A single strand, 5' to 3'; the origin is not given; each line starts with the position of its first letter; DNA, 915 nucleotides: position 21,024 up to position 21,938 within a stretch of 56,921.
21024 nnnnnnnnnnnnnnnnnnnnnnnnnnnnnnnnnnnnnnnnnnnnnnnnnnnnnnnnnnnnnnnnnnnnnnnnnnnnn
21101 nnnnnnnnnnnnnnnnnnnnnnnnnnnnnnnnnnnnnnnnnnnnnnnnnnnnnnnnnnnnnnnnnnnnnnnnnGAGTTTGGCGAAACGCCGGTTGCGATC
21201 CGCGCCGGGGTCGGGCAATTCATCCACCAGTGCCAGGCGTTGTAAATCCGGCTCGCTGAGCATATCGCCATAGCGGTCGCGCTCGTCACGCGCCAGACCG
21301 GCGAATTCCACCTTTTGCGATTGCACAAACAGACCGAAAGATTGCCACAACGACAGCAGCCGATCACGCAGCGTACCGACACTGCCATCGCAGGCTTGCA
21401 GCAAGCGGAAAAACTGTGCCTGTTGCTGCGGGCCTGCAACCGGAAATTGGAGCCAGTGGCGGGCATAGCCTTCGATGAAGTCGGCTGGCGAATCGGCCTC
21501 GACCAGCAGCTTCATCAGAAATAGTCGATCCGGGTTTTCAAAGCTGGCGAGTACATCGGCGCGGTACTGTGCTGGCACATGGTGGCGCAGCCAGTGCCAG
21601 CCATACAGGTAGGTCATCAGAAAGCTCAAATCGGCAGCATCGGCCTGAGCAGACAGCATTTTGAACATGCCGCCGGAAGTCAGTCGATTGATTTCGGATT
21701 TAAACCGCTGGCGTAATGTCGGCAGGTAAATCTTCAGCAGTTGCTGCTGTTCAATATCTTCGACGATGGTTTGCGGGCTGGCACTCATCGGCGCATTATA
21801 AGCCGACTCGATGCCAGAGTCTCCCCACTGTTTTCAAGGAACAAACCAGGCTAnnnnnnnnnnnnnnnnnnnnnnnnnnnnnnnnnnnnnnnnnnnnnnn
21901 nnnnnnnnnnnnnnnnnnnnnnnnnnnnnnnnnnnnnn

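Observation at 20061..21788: Orphan radical SAM protein with about 210-aa N-terminal helical extension and no SPASM domain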

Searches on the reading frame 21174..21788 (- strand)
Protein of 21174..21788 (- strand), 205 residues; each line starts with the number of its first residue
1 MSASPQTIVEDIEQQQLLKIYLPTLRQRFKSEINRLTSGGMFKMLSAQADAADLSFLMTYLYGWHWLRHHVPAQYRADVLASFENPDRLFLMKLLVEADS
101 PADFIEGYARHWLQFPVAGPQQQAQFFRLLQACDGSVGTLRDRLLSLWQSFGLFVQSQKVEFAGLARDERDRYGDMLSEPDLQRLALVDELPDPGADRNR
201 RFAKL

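Call 53: predict_structure(alignment_id=A3)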
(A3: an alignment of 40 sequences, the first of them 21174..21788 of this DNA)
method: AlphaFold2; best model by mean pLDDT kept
length: 205 residues; sequences in the alignment: 40
mean_pLDDT: 89.3   pTM: 0.76
mean pLDDT of the five models: 89.3, 86.6, 86.6, 85.6, 84.8
residues with pLDDT >= 90: 131; 70-90: 57; 50-70: 13; < 50: 4
segments of 3 or more residues with pLDDT < 50: 1-3
pLDDT, mean of each block of 10 residues (from residue 1): 63 88 96 97 97 97 97 96 90 97 98 89 96 98 98 88 84 76 88 70 54
secondary structure, 60 per line:
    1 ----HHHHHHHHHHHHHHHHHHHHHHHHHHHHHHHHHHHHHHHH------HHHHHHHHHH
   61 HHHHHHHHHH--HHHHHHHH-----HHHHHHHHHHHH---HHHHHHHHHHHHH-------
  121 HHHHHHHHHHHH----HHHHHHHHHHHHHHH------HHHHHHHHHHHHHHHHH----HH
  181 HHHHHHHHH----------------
elements in order: H5-44 H51-70 H73-80 H86-97 H101-113 H121-132 H137-151 H158-174 H179-189

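Call 55: fold_search(model_id=the predicted structure, library=pdb)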
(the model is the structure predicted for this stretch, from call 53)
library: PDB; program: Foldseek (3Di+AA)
matches with E <= 10: 129; with E <= 0.001: 0
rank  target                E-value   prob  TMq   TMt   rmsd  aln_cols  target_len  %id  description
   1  3d9o_A                1.5e+00  0.12  0.20  0.26  14.3       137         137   14  Snapshots of the RNA processing factor SCAF8 bound to different phosphorylated forms of the Carboxy-Terminal Domain of (released 2008-06-10)
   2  3d9l_B                1.6e+00  0.11  0.20  0.25  14.7       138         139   13  Snapshots of the RNA processing factor SCAF8 bound to different phosphorylated forms of the Carboxy-Terminal Domain of (released 2008-06-10)
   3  1yw0_A                1.7e+00  0.14  0.21  0.18  13.2       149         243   19  Crystal structure of the tryptophan 2,3-dioxygenase from Xanthomonas campestris. Northeast Structural Genomics Target  (released 2005-03-15)
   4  3d9m_A                1.7e+00  0.11  0.20  0.26  14.6       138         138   14  Snapshots of the RNA processing factor SCAF8 bound to different phosphorylated forms of the Carboxy-Terminal Domain of (released 2008-06-10)
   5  3d9k_B                1.7e+00  0.11  0.20  0.25  15.0       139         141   14  Snapshots of the RNA processing factor SCAF8 bound to different phosphorylated forms of the Carboxy-Terminal Domain of (released 2008-06-10)
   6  8u7o_B                1.9e+00  0.05  0.15  0.05  17.7       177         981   17  WT sea urchin SLC9C1 with 5mM cAMP at pH 6 in Na+ - Grip and Twist (GnT) conformation (released 2025-03-26)
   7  8u7o_A                2.0e+00  0.06  0.17  0.05  20.3       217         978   15  WT sea urchin SLC9C1 with 5mM cAMP at pH 6 in Na+ - Grip and Twist (GnT) conformation (released 2025-03-26)
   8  6l88_D                2.1e+00  0.08  0.19  0.20  18.1       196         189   14  Crystal structure of mineralocorticoid receptor ligand binding domain in complex with esaxerenone (released 2020-02-12)
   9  1few                  2.3e+00  0.08  0.18  0.20  22.7       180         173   10  CRYSTAL STRUCTURE OF SMAC/DIABLO (released 2000-09-13)
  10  6ch2_D                2.6e+00  0.09  0.20  0.26  17.2       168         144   14  Crystal structure of the cytoplasmic domain of FlhA and FliT-FliD complex (released 2018-05-16)
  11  6xkb_A                2.6e+00  0.08  0.20  0.26  13.8       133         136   12  Crystal structure of SR-related and CTD-associated factor 4(SCAF4-CID)with peptide S2,S5p-CTD (released 2021-01-20)
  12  5f4y_A                2.7e+00  0.08  0.22  0.26  18.1       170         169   14  Structure of the SD2 domain of Human Shroom2 (released 2016-10-19)
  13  2g3b_A                2.7e+00  0.07  0.20  0.21  11.3       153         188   16  Crystal structure of putative TetR-family transcriptional regulator from Rhodococcus sp. (released 2006-03-14)
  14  3obv_H                2.7e+00  0.07  0.18  0.11  21.7       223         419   16  Autoinhibited Formin mDia1 Structure (released 2010-11-24)
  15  3d9m_B                2.9e+00  0.08  0.20  0.25  15.0       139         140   13  Snapshots of the RNA processing factor SCAF8 bound to different phosphorylated forms of the Carboxy-Terminal Domain of (released 2008-06-10)
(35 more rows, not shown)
